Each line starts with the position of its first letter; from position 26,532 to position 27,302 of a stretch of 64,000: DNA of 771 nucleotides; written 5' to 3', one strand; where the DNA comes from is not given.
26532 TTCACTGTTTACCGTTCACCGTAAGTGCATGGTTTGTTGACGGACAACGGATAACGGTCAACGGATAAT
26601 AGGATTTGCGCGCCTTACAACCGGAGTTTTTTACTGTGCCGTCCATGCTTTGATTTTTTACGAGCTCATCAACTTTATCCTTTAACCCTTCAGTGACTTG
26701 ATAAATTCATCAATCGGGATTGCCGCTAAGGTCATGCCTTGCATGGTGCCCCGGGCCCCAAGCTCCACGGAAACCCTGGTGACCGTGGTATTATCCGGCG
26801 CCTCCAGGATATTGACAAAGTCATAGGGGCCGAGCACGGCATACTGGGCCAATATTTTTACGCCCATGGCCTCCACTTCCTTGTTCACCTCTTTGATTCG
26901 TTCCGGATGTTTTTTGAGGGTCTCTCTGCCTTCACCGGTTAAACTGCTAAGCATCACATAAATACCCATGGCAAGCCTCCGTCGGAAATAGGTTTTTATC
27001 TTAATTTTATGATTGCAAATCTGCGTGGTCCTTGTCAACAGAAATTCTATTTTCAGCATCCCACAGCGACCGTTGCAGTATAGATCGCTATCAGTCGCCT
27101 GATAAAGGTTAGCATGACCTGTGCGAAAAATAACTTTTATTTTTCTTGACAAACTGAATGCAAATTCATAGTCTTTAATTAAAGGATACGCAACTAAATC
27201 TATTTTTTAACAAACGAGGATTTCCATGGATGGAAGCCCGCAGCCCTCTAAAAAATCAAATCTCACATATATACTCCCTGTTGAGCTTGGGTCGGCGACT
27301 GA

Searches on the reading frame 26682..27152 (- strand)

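Call 7: search_protein_families(library=pfam, proteins=[window:26682-27152:-], max_evalue=0.001)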
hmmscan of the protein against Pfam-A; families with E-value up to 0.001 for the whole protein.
window:26682-27152:- (156 aa): 1 family
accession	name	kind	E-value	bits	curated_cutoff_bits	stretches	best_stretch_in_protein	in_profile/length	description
PF08734.17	GYD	-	3.5e-29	101.1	31.4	1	65-152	1-89/91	GYD domain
